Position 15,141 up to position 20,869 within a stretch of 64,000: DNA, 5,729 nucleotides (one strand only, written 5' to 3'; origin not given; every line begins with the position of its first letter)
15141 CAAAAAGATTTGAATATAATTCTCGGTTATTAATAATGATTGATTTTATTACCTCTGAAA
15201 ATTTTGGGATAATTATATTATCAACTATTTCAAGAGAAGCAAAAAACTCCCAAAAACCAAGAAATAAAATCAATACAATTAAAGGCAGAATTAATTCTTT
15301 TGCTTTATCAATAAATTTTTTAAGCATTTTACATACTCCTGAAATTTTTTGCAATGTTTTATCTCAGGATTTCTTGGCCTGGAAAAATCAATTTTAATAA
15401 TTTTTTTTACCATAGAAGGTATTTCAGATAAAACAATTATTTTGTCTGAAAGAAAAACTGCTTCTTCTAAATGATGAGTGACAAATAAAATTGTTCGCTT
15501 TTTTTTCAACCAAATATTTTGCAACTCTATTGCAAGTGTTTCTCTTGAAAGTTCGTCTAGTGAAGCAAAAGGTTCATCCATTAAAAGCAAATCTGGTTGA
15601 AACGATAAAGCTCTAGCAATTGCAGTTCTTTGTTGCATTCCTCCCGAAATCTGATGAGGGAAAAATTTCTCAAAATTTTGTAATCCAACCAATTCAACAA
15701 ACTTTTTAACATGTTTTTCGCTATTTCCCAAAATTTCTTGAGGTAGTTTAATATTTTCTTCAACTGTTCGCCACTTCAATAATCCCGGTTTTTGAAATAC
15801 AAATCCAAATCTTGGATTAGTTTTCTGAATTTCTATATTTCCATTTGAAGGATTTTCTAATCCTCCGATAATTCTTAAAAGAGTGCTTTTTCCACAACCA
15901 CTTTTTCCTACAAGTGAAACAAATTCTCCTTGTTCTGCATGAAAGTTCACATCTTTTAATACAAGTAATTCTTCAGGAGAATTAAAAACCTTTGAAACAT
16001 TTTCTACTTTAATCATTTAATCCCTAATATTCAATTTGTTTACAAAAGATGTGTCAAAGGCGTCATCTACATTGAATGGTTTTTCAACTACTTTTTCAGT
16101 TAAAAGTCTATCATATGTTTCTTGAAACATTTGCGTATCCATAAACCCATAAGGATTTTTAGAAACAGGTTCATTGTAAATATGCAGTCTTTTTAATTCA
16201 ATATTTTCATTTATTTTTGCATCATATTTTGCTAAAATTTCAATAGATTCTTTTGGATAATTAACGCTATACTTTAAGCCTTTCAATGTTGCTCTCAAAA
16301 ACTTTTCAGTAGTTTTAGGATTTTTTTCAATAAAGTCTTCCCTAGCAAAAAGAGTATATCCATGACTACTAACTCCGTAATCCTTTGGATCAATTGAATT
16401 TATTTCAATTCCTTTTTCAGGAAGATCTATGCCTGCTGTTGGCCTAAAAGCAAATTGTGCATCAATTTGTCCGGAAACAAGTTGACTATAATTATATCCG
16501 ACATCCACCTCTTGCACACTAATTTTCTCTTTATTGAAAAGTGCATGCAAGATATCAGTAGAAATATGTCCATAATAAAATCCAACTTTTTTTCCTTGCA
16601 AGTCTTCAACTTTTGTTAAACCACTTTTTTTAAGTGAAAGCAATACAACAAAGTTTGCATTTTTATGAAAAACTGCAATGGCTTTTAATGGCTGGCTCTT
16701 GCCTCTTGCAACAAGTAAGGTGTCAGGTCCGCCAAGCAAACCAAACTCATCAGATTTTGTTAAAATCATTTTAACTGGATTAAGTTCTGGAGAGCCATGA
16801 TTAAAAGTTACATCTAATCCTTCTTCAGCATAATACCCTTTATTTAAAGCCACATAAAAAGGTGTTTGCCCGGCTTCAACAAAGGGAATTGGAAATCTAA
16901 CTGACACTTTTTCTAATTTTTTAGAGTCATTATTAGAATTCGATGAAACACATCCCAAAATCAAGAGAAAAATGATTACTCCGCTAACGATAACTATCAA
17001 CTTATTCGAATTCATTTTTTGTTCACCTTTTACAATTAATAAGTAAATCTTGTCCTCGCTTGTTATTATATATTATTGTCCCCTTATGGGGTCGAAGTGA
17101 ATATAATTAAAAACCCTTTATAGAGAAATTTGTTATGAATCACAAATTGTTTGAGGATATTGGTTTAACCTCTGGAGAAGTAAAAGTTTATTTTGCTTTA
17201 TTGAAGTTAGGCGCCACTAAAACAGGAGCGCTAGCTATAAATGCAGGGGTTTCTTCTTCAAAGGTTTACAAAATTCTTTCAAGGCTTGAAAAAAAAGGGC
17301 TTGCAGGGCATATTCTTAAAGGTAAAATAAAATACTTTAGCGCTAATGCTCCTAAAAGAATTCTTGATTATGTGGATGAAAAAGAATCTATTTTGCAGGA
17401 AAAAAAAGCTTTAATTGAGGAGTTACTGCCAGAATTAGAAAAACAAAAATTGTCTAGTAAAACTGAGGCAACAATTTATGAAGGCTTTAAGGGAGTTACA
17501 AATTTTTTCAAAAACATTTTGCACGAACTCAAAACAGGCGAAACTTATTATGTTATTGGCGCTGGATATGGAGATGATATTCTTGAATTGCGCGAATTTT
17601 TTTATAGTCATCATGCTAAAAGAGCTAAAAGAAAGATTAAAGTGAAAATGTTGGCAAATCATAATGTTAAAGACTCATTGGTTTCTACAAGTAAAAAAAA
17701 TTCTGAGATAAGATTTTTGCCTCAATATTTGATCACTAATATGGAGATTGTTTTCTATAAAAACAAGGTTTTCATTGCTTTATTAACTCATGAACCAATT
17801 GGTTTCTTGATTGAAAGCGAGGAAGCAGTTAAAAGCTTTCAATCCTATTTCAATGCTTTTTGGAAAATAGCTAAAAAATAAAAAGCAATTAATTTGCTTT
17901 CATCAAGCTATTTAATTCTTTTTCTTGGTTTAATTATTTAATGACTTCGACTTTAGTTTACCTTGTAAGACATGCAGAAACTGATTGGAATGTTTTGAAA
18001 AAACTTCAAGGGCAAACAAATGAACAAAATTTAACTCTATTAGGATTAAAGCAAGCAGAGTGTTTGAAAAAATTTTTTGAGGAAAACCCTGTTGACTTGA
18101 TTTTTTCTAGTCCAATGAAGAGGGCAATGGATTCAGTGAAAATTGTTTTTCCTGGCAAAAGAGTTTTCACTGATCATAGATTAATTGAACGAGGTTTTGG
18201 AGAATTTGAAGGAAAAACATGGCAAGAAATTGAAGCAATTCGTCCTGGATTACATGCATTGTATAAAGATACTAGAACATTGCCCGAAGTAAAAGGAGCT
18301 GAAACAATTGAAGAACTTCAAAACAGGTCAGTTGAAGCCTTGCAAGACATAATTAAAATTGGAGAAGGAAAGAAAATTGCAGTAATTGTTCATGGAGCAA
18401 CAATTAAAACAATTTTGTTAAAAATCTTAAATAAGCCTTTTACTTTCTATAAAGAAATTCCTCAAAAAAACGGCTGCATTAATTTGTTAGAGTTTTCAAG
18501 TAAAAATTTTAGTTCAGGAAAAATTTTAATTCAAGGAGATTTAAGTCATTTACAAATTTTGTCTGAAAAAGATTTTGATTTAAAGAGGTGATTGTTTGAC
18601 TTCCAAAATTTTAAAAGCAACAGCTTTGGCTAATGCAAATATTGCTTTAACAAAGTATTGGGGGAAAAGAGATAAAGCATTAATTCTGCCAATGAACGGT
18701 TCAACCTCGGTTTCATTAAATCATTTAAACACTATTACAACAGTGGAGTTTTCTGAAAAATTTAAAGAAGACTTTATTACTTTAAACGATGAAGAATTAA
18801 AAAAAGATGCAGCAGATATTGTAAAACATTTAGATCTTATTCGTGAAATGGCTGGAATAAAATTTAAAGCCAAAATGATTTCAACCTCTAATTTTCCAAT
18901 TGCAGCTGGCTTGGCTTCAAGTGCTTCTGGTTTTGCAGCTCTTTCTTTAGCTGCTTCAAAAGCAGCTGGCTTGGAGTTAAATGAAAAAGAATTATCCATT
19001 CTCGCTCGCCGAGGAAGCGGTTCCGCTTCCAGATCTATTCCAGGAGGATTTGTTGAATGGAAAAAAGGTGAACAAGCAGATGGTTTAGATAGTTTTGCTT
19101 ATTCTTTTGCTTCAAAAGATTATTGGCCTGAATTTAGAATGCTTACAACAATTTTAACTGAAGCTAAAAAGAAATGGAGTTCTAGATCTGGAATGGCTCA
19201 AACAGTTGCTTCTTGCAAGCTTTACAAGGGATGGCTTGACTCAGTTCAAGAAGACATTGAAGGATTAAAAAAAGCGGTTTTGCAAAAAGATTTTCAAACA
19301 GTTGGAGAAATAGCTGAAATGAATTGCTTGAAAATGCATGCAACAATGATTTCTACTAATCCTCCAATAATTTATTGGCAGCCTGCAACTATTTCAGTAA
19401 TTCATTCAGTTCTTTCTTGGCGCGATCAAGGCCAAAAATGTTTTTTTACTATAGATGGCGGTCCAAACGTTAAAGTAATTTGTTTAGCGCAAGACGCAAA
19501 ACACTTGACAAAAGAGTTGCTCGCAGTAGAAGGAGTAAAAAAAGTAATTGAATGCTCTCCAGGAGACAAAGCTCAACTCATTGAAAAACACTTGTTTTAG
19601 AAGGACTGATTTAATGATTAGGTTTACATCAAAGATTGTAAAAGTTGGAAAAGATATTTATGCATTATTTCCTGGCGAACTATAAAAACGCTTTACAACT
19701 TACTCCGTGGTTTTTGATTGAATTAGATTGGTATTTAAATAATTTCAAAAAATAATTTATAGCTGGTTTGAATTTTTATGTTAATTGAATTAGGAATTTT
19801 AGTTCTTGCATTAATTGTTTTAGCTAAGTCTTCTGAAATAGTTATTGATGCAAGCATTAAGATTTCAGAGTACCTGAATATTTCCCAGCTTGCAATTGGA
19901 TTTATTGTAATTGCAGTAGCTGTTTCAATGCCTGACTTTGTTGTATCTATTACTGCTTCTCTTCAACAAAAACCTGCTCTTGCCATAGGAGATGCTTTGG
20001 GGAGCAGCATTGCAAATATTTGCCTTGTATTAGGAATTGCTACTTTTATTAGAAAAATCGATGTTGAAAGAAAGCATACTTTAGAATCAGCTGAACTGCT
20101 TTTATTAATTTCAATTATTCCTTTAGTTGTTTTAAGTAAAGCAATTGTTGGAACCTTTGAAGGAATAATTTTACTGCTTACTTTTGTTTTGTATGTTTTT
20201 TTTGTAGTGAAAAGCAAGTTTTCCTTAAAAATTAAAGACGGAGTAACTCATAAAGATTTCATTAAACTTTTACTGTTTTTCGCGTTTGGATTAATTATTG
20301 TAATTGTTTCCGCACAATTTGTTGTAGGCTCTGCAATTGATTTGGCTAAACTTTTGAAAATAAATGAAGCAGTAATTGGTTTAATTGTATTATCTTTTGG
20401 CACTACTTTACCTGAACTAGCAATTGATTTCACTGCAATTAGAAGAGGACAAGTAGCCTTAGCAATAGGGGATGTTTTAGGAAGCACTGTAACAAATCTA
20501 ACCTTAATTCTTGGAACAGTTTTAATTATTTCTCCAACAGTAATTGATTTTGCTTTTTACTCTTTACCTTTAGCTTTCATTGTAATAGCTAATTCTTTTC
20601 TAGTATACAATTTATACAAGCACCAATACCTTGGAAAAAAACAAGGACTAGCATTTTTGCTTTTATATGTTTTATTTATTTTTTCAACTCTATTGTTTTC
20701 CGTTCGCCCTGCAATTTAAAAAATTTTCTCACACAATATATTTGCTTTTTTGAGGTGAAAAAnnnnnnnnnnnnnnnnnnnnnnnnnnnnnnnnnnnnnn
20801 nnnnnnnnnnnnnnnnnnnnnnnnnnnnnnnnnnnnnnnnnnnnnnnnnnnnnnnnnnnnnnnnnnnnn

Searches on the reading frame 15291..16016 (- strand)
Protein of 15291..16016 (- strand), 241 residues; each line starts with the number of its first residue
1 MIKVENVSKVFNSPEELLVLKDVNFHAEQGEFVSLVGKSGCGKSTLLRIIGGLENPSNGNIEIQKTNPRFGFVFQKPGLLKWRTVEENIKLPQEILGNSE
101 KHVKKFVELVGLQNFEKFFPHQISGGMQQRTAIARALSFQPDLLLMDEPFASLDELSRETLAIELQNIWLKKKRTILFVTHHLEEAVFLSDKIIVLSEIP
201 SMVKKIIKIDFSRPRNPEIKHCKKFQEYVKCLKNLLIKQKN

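Call 27: search_protein_families(library=pfam, proteins=[window:15291-16016:-], max_evalue=0.01)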
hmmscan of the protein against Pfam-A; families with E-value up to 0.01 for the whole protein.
window:15291-16016:- (241 aa): 5 families
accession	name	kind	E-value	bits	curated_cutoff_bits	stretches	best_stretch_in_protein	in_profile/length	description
PF00005.33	ABC_tran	-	1e-32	114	25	1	20-151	1-137/137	ABC transporter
PF13304.12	AAA_21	-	2.8e-06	28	27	0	33-64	2-45/304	AAA domain, putative AbiEii toxin, Type IV TA system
PF02463.25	SMC_N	-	0.0022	17.9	40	0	107-195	121-210/220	RecF/RecN/SMC N terminal domain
PF19263.5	DUF5906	-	0.0026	18.8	27.6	1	35-70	1-39/114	Family of unknown function (DUF5906)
PF03193.22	RsgA_GTPase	-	0.0065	16.7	30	0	29-52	106-128/174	RsgA GTPase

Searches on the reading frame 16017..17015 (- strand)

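Call 27: search_protein_families(library=pfam, proteins=[window:16017-17015:-], max_evalue=0.01)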
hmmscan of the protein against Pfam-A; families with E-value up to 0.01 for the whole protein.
window:16017-17015:- (332 aa): 3 families
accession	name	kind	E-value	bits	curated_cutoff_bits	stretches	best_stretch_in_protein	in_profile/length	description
PF09084.16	NMT1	-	1.2e-45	156.6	20.5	1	51-256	5-215/216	NMT1/THI5 like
PF13379.11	NMT1_2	-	0.00058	20.2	24.7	0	50-138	18-110/252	NMT1-like family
PF16868.10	NMT1_3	-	0.0044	17.1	27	0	107-189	79-166/289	NMT1-like family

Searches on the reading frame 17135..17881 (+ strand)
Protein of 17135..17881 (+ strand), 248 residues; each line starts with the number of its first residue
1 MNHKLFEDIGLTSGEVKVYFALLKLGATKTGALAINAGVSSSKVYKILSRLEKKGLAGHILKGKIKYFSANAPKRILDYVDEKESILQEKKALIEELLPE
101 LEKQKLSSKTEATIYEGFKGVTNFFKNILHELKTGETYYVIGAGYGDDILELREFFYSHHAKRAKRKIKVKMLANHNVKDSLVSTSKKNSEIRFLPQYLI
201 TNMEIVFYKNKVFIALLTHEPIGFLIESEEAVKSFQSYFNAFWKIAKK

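Call 27: search_protein_families(library=pfam, proteins=[window:17135-17881:+], max_evalue=0.01)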
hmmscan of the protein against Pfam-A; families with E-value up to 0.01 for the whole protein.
window:17135-17881:+ (248 aa): 1 family
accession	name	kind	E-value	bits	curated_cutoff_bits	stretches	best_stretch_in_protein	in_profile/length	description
PF01978.25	TrmB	-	2.5e-14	53.3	25.6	1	8-67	3-62/68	Sugar-specific transcriptional regulator TrmB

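Call 29: search_protein_families(library=ncbifam, proteins=[window:17135-17881:+], max_evalue=0.01)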
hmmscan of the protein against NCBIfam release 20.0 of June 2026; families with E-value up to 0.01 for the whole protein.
window:17135-17881:+ (248 aa): 5 families
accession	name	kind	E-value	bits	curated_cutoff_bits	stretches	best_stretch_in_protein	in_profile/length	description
NF047390.1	TransRegTrmBL1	equivalog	1.8e-09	37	650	1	7-100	11-104/341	HTH-type sugar sensing transcriptional regulator TrmBL1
NF040851.1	tran_reg_TrmB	equivalog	1.2e-05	24.7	600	1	6-97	11-102/338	HTH-type sugar-sensing transcriptional regulator TrmB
NF041141.1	tran_reg_TrmBL2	equivalog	1.9e-05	24.3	530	1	5-248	10-263/264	HTH-type transcriptional regulator TrmBL2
TIGR01884.1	cas_HTH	subfamily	0.00073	19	60.2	1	9-66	138-196/202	CRISPR-associated CARF protein Csa3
NF053606.1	Sta1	subfamily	0.0068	16.5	80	0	10-66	17-70/100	Sta1 family transcriptional regulator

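Call 42: find_homologous_proteins(query=window:17135-17881:+, max_evalue=1e-10)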
Query window:17135-17881:+ (248 aa): 357 proteins with E <= 1e-10 among 1178 candidates; the best 120 are listed.
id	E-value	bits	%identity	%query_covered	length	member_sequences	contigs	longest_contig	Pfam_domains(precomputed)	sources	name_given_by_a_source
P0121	1.1e-153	527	100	100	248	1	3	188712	PF01978.26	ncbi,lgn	-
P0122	4.6e-128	443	83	100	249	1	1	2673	PF01978.26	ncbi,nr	ncbi:MAG: helix-turn-helix domain-containing protein [Candidatus Diapherotrites archaeon]|nr:helix-t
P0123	3.7e-111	388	71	100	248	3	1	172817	PF01978.26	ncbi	-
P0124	4.7e-109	381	72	100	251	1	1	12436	PF01978.26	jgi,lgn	jgi:sugar-specific transcriptional regulator TrmB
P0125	2.2e-105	369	69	100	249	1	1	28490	PF01978.26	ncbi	ncbi:MAG: helix-turn-helix domain-containing protein [Candidatus Micrarchaeota archaeon]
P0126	3.8e-105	368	72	100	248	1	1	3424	PF01978.26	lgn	-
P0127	2.6e-103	362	68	100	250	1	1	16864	PF01978.26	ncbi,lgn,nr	ncbi:hypothetical protein HY988_05265 [Candidatus Micrarchaeota archaeon]|nr:hypothetical protein [C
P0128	3.1e-103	362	68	100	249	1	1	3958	PF01978.26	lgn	-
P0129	3.6e-103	362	70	99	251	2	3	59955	PF01978.26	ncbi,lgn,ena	ncbi:MAG: helix-turn-helix domain-containing protein [Candidatus Micrarchaeota archaeon]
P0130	5.2e-103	361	68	100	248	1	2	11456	PF01978.26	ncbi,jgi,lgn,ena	-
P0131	1.2e-102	360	69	100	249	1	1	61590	PF01978.26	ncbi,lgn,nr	ncbi:MAG: helix-turn-helix domain-containing protein [Candidatus Micrarchaeota archaeon]|nr:helix-tu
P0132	1.4e-102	360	68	100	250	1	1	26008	PF01978.26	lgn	-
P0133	1.5e-102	360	69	100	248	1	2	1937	PF01978.26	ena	-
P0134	5.6e-102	358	67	100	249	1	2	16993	PF01978.26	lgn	-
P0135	9.7e-102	357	61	98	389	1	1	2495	PF01978.26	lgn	-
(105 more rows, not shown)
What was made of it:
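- The protein is 60-83% identical across DPANN phyla (call 42), whereas the element is confined to this genome.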

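Call 43: find_encoding_contigs(protein=P0123, flank=10000, max_places=3)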
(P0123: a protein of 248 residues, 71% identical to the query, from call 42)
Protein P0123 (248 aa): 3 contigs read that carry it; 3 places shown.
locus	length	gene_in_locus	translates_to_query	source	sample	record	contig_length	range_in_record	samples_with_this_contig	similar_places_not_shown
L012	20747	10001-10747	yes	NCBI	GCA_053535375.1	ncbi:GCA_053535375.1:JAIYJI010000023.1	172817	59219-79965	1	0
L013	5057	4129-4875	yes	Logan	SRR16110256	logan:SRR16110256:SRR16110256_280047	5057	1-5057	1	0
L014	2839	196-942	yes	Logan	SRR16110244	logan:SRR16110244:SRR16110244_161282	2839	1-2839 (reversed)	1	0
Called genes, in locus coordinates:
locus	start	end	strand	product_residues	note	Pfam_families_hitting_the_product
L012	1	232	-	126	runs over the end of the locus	-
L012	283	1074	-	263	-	-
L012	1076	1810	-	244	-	PF24034:DUF7343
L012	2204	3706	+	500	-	-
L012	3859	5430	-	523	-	PF13385:Laminin_G_3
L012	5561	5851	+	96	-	PF00111:Fer2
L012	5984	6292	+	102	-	PF03683:UPF0175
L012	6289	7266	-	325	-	PF13379:NMT1_2, PF04069:OpuAC (weak), PF09084:NMT1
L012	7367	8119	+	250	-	PF01978:TrmB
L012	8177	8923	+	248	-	PF01978:TrmB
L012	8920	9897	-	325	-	PF13379:NMT1_2, PF09084:NMT1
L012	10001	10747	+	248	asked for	PF01978:TrmB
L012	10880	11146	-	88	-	-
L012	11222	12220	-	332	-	PF12974:Phosphonate-bd (weak), PF04069:OpuAC, PF09084:NMT1, PF13379:NMT1_2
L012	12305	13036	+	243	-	PF01978:TrmB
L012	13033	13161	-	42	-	-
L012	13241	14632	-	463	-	PF00587:tRNA-synt_2b, PF03129:HGTP_anticodon, PF09180:ProRS-C_1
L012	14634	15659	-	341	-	PF00391:PEP-utilizers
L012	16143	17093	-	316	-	PF13379:NMT1_2, PF09084:NMT1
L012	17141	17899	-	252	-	PF00528:BPD_transp_1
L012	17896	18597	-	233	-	PF02463:SMC_N (faint), PF00005:ABC_tran, PF13304:AAA_21 (faint)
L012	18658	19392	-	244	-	PF01978:TrmB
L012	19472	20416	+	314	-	PF09084:NMT1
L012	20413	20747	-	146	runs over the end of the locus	-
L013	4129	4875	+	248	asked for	PF01978:TrmB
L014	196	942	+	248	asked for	PF01978:TrmB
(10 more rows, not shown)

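Call 44: find_encoding_contigs(protein=P0122, flank=10000, max_places=3)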
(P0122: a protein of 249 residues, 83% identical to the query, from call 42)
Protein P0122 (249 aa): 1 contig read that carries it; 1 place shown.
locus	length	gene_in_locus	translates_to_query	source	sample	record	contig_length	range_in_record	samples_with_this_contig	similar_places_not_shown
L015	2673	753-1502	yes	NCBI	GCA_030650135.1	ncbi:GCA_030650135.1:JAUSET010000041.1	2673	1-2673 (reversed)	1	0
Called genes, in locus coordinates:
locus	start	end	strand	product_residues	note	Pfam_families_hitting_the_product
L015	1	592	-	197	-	PF09084:NMT1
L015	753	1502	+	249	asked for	PF01978:TrmB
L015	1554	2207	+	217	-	PF00300:His_Phos_1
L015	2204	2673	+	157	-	PF22700:MVD-like_N, PF00288:GHMP_kinases_N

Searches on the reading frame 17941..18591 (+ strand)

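Call 27: search_protein_families(library=pfam, proteins=[window:17941-18591:+], max_evalue=0.01)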
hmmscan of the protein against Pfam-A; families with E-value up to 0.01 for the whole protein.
window:17941-18591:+ (216 aa): 1 family
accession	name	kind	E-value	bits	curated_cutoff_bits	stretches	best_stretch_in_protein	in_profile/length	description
PF00300.27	His_Phos_1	-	1.2e-43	149.4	21.7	1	6-190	1-186/194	Histidine phosphatase superfamily (branch 1)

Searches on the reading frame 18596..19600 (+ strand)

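Call 27: search_protein_families(library=pfam, proteins=[window:18596-19600:+], max_evalue=0.01)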
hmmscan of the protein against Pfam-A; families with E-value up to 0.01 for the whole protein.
window:18596-19600:+ (334 aa): 3 families
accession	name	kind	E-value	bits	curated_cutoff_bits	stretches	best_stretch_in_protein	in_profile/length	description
PF22700.2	MVD-like_N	-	3.6e-59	199.4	27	1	12-168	1-157/157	Diphosphomevalonate decarboxylase-like N-terminal domain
PF18376.6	MDD_C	-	6.4e-21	75.4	23.2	1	183-311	2-133/186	Mevalonate 5-diphosphate decarboxylase C-terminal domain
PF00288.32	GHMP_kinases_N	-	3.4e-09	37.2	22.3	1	78-151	6-76/87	GHMP kinases N terminal domain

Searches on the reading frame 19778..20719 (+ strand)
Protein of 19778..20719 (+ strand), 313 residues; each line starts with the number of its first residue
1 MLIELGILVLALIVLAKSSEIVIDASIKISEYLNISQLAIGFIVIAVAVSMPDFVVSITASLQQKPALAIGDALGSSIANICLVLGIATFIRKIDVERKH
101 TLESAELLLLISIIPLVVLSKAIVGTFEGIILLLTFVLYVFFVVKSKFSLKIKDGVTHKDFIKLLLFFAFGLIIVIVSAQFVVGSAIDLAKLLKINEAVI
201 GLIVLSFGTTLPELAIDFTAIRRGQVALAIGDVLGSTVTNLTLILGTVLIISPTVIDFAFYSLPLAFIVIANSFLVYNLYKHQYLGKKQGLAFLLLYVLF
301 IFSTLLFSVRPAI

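Call 27: search_protein_families(library=pfam, proteins=[window:19778-20719:+], max_evalue=0.01)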
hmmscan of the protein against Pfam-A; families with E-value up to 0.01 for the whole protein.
window:19778-20719:+ (313 aa): 1 family
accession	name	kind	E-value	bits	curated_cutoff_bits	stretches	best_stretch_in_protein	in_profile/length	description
PF01699.29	Na_Ca_ex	-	2.1e-50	171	24.9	2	5-144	3-150/151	Sodium/calcium exchanger protein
